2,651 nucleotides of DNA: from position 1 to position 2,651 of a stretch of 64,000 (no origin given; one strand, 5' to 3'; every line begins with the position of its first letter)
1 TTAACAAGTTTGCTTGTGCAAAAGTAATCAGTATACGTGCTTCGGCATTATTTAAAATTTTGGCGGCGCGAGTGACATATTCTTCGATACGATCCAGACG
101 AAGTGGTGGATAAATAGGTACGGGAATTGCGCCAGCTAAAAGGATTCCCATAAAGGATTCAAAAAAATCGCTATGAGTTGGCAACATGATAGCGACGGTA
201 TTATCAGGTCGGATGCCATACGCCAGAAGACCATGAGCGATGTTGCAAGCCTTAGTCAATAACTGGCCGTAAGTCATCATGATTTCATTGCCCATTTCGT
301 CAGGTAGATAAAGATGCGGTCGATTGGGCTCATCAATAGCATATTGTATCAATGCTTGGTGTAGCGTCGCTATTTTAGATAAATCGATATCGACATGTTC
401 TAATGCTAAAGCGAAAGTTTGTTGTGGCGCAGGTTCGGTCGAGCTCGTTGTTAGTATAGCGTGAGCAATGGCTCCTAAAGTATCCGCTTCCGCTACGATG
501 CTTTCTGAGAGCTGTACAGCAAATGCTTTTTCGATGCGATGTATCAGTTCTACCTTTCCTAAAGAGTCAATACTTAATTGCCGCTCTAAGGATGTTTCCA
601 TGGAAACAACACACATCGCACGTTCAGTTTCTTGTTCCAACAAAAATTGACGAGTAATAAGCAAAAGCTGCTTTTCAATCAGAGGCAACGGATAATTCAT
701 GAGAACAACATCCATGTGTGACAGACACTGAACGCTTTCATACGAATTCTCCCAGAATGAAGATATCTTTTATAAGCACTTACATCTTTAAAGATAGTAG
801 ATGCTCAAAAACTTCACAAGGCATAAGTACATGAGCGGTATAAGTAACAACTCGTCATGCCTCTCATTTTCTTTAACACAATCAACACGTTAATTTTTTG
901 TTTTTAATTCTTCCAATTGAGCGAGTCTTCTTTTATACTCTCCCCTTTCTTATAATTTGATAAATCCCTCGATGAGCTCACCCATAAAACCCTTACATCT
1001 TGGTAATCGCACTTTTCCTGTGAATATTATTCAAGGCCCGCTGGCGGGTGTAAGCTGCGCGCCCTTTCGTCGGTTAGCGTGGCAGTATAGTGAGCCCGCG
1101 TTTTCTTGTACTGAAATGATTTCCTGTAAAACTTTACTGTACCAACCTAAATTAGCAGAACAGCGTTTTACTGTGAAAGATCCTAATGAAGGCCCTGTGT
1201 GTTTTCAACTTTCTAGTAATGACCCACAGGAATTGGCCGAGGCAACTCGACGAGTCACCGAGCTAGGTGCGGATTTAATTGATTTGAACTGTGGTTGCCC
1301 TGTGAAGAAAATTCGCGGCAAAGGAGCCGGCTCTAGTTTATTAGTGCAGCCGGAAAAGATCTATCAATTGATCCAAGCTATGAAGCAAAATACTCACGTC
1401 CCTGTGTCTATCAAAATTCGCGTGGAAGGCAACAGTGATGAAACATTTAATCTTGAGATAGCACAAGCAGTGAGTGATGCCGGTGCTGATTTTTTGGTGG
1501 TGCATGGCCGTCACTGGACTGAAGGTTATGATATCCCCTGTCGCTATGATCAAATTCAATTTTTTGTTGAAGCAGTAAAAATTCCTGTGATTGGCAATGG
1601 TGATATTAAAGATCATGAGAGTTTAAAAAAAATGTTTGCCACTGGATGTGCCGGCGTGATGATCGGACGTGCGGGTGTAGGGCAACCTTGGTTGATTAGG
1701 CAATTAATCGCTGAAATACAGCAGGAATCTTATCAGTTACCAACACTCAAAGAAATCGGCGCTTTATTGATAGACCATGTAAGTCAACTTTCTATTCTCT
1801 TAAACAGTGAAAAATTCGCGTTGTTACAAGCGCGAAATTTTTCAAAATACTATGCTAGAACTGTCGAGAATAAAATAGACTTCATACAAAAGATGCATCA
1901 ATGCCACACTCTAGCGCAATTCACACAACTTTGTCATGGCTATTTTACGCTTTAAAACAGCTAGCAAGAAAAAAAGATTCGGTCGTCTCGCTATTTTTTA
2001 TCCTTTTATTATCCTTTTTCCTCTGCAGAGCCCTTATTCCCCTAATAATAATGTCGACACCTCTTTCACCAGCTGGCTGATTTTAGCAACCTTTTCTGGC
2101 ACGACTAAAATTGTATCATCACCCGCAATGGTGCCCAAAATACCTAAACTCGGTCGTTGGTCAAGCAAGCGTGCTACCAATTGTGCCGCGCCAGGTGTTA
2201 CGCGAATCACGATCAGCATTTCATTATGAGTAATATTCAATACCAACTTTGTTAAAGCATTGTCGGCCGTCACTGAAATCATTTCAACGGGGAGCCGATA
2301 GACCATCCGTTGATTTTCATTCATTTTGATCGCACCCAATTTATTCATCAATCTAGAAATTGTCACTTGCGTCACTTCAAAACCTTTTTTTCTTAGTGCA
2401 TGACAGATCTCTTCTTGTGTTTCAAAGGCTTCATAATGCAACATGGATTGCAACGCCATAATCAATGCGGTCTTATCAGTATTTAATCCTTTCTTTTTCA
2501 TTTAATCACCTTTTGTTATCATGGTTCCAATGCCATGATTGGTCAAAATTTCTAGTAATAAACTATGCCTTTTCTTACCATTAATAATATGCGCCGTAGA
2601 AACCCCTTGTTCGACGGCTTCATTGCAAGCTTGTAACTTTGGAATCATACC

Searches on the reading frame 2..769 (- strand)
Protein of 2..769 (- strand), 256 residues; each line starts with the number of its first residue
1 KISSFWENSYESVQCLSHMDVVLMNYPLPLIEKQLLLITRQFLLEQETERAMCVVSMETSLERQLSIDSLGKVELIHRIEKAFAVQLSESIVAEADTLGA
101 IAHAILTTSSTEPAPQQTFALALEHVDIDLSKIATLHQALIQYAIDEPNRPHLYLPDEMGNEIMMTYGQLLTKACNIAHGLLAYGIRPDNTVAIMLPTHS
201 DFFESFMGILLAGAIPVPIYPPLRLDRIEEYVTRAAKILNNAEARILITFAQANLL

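Call 60: search_protein_families(library=pfam, proteins=[window:2-769:-])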
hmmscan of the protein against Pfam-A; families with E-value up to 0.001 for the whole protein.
window:2-769:- (256 aa): 2 families
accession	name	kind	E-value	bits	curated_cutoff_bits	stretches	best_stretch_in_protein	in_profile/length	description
PF00501.34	AMP-binding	-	5.2e-18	65.5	29.9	1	147-249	8-99/384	AMP-binding enzyme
PF00550.31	PP-binding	-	5e-07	30.3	20.8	1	55-105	18-67/67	Phosphopantetheine attachment site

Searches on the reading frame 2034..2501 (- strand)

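Call 20: search_protein_families(library=pfam, proteins=[window:2034-2501:-])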
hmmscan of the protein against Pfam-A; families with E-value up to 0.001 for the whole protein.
window:2034-2501:- (155 aa): 2 families
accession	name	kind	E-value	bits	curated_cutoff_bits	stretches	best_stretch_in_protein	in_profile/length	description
PF02863.23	Arg_repressor_C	-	4.3e-20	71.8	25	1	84-148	2-66/68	Arginine repressor, C-terminal domain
PF01316.27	Arg_repressor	-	1.2e-16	60.6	27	1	10-73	3-67/70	Arginine repressor, DNA binding domain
